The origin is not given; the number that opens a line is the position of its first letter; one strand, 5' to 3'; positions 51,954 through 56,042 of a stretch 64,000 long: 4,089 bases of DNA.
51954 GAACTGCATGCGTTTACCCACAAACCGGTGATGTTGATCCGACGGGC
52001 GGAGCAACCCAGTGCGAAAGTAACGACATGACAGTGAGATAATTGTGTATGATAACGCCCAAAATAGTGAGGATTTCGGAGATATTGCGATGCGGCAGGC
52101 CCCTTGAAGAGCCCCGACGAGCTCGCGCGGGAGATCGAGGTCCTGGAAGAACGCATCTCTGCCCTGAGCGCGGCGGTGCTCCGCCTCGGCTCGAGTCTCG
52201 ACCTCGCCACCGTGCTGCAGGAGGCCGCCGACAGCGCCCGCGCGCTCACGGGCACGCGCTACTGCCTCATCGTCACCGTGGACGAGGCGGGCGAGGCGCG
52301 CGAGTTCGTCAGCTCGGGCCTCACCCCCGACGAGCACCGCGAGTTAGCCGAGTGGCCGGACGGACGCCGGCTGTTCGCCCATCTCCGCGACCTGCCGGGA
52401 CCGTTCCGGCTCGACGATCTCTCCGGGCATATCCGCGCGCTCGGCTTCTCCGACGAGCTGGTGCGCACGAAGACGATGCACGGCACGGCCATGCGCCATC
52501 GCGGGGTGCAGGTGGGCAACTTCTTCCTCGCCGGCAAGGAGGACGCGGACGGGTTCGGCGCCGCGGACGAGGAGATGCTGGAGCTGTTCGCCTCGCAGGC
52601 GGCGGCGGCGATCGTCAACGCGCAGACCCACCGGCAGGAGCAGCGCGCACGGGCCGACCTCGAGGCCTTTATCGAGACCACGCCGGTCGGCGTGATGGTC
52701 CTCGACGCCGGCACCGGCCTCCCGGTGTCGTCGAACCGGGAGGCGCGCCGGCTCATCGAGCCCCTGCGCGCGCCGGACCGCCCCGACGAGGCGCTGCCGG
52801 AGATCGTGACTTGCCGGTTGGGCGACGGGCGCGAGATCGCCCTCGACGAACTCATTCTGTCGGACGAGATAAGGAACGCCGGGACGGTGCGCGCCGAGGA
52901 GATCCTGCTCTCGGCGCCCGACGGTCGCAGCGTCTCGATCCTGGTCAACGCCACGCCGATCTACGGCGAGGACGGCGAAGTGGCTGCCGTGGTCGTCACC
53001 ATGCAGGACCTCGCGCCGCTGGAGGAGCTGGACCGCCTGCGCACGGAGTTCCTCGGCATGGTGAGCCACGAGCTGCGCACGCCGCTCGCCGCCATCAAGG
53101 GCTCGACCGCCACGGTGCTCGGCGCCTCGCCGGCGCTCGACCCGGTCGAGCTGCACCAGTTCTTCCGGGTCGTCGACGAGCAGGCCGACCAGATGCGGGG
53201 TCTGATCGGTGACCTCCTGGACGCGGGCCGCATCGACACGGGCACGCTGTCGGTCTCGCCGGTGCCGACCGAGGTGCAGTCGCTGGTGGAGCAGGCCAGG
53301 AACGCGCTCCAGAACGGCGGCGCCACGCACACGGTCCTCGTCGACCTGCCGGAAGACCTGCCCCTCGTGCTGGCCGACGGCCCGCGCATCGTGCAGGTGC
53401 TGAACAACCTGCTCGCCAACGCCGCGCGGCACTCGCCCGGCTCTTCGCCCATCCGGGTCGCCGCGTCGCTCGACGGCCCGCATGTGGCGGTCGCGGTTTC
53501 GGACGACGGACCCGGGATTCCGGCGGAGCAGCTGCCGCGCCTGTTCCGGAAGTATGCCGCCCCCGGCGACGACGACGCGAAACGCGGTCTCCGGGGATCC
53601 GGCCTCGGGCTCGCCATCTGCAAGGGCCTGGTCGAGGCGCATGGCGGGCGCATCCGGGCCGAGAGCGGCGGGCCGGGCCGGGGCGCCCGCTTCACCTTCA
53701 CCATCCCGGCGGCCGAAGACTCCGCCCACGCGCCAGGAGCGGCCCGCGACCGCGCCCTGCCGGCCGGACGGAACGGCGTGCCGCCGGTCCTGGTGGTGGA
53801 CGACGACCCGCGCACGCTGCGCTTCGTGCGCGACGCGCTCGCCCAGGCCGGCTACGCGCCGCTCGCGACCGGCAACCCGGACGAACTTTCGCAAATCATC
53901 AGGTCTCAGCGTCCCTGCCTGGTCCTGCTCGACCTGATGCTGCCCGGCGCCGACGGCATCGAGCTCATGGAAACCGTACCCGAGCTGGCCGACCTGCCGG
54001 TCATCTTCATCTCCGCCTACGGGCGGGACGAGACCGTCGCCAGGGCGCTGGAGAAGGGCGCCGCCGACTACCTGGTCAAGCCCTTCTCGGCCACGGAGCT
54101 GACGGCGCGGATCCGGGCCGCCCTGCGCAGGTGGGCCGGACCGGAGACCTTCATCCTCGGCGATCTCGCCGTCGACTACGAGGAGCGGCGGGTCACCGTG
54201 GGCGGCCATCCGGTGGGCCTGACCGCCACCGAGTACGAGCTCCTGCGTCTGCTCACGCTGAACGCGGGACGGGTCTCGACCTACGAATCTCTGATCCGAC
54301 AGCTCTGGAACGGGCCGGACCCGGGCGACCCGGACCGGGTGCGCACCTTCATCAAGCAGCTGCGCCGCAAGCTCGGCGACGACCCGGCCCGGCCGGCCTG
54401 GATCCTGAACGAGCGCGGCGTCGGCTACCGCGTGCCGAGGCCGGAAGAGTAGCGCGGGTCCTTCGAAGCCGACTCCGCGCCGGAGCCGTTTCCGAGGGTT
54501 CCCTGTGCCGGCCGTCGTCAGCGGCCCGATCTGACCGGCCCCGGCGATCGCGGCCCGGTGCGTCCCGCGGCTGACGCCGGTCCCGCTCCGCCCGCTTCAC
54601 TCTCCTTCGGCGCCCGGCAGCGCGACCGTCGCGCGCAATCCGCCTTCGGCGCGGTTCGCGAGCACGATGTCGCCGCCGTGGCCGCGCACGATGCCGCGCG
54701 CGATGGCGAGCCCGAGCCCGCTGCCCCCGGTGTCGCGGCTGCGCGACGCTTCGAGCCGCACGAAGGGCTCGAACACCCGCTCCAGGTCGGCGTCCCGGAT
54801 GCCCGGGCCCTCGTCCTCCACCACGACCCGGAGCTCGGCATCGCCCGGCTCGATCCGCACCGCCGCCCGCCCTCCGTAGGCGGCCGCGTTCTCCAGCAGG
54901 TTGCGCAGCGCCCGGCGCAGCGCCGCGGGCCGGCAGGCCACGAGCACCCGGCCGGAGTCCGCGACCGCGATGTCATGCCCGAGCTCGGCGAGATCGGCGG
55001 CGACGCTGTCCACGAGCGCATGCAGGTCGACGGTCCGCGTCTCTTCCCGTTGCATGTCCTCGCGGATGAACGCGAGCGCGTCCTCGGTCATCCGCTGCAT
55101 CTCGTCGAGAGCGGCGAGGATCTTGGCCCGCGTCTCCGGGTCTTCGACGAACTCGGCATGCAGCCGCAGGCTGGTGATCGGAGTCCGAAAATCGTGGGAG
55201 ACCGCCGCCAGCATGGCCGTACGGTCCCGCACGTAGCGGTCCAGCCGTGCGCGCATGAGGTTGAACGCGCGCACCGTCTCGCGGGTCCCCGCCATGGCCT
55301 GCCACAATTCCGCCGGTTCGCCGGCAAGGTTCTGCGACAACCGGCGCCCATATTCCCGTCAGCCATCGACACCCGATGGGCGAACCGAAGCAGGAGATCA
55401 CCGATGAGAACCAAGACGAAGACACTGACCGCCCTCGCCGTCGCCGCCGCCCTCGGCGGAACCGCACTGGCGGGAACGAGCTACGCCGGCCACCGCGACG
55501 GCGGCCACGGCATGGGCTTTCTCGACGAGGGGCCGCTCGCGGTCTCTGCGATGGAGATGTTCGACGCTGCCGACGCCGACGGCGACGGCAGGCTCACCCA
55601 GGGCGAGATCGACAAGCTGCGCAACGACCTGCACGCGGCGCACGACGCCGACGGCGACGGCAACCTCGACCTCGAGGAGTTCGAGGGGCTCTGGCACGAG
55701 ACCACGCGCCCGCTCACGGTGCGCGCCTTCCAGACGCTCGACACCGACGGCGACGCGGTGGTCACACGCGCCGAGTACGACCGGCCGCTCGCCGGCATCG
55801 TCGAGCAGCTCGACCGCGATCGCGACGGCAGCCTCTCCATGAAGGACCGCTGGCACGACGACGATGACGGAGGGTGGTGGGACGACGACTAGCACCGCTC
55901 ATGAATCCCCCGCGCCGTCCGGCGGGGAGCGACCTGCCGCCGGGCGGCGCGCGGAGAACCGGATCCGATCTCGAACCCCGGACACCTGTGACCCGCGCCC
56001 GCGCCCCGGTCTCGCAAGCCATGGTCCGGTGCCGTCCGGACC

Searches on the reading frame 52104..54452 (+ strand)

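Call 42: search_protein_families(library=pfam, proteins=[window:52104-54452:+], max_evalue=0.001)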
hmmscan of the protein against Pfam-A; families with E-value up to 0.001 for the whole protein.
window:52104-54452:+ (782 aa): 9 families
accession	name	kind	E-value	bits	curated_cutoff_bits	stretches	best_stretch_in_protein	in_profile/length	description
PF02518.31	HATPase_c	-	1.7e-28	99.7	26.4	1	425-537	2-110/111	Histidine kinase-, DNA gyrase B-, and HSP90-like ATPase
PF00072.30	Response_reg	-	1.4e-24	86.8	30.2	1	562-671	1-111/111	Response regulator receiver domain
PF00486.34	Trans_reg_C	-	2e-19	69.9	26.2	1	701-776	1-76/77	Transcriptional regulatory protein, C terminal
PF00512.31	HisKA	-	7.8e-16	58.3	26.9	1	313-380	2-66/66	His Kinase A (phospho-acceptor) domain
PF13185.12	GAF_2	-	5.4e-09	36.8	28.6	1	32-170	2-135/136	GAF domain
PF00989.32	PAS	-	1.7e-07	31.7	22.6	1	253-302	63-112/113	PAS fold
PF13581.12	HATPase_c_2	-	2.8e-07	31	27.4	1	432-516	35-113/127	Histidine kinase-like ATPase domain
PF01590.32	GAF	-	1.5e-06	29.2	22.4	1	33-170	1-133/133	GAF domain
PF13426.13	PAS_9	-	0.00051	20.7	27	0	255-303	51-101/103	PAS domain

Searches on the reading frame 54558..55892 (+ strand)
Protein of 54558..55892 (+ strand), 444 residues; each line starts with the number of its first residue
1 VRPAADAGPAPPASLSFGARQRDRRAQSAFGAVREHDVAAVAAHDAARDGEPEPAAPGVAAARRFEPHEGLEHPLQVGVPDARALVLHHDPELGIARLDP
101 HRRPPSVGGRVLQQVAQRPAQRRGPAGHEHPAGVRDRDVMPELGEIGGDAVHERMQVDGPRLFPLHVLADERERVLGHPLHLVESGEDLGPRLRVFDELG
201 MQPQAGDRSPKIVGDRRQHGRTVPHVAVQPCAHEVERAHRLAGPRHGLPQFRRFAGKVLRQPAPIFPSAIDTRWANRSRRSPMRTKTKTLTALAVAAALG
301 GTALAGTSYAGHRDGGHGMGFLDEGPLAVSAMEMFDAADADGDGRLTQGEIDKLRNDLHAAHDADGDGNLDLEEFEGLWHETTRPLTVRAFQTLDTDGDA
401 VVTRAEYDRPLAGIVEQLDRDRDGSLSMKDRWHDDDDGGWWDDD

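Call 42: search_protein_families(library=pfam, proteins=[window:54558-55892:+], max_evalue=0.001)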
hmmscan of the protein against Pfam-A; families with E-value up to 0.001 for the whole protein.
window:54558-55892:+ (444 aa): 5 families
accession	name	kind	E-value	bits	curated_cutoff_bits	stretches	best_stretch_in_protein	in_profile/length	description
PF00036.39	EF-hand_1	-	6.6e-11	41.4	25.4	0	332-351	3-22/29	EF hand domain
PF13405.12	EF-hand_6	-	1.5e-10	40.3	25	0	332-351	3-22/30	EF-hand domain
PF13499.12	EF-hand_7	-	1.9e-10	41.4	30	0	361-407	10-62/67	EF-hand domain pair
PF13202.12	EF-hand_5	-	3.2e-10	39.4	25.9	0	334-351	4-21/25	EF hand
PF13833.12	EF-hand_8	-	0.00022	21.3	28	0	333-350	29-46/54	EF-hand domain pair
